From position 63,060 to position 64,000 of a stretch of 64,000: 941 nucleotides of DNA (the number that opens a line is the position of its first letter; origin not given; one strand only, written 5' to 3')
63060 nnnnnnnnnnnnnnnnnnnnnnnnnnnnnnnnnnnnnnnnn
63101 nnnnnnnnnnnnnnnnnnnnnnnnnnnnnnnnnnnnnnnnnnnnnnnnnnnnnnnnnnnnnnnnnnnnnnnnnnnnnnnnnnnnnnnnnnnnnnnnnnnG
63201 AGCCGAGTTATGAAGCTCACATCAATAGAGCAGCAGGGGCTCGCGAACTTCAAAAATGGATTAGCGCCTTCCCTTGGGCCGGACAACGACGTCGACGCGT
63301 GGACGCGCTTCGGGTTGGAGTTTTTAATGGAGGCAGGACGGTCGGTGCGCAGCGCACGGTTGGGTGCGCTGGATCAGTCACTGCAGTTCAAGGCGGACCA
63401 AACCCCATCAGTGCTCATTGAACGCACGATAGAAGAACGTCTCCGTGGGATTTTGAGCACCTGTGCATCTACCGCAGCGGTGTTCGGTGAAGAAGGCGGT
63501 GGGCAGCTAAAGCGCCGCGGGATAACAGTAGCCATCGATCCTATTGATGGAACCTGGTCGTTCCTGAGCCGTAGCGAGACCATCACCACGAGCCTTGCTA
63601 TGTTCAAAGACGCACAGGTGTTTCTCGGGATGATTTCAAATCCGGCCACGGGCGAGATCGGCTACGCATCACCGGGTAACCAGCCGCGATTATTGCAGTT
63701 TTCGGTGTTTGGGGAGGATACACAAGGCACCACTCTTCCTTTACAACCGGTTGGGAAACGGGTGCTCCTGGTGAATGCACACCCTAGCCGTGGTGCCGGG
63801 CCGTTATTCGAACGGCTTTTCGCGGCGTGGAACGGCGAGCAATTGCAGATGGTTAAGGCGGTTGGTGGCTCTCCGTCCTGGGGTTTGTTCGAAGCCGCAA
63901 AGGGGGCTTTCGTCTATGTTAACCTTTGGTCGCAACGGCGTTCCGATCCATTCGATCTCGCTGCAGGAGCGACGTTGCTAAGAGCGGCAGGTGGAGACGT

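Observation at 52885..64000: Signalling cassette (giant PAS/GAF hybrid kinase, receiver, receiver-PP2C) followed by an 859-aa hydrolase/kinase-like/NUDT9-Nudix fusion and an IMPase-family gene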

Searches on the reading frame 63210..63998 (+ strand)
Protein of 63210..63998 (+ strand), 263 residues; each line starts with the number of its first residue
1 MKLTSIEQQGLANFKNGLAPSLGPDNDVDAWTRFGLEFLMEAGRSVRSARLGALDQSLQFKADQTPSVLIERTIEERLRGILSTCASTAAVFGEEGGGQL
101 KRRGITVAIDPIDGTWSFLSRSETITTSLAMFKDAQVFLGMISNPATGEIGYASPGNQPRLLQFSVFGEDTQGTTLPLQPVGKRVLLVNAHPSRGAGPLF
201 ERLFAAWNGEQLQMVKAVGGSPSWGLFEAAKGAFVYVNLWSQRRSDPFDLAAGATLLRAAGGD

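Call 8: search_protein_families(library=pfam, proteins=[window:63210-63998:+], max_evalue=0.1)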
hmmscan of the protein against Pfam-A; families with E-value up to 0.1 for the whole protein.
window:63210-63998:+ (263 aa): 1 family
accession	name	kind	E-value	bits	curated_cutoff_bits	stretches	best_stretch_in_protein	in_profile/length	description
PF00459.30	Inositol_P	-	2.1e-17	63.9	27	1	66-262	41-233/271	Inositol monophosphatase family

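Call 9: search_protein_families(library=ncbifam, proteins=[window:63210-63998:+], max_evalue=0.1)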
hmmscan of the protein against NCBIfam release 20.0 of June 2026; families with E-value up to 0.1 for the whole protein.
window:63210-63998:+ (263 aa): 7 families
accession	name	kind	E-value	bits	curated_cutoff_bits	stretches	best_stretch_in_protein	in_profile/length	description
TIGR02067.1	his_9_HisN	equivalog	3.7e-14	52.8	275.15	1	47-160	16-129/252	histidinol-phosphatase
NF009321.0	PRK12676.1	equivalog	2.3e-11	43.3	264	1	56-157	33-135/264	bifunctional fructose-bisphosphatase/inositol-phosphate phosphatase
TIGR01331.1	bisphos_cysQ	equivalog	8.5e-08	32.1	228.8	1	59-159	27-131/250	3'(2'),5'-bisphosphate nucleotidase CysQ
NF008182.0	PRK10931.1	equivalog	0.00036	19.7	379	1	56-153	26-126/246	3'(2'),5'-bisphosphate nucleotidase CysQ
TIGR01330.1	bisphos_HAL2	equivalog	0.00043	19.2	267.05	1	95-146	128-175/359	3'(2'),5'-bisphosphate nucleotidase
NF008027.1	PRK10757.1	equivalog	0.0062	15.5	332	1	72-169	45-143/267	inositol-1-monophosphatase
NF010678.0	PRK14076.1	equivalog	0.099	11.5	493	0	58-134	33-111/570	bifunctional NADP phosphatase/NAD kinase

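Call 10: search_protein_families(library=padloc, proteins=[window:63210-63998:+], max_evalue=0.1)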
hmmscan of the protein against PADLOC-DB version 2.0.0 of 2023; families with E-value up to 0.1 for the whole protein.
window:63210-63998:+ (263 aa): 0 families
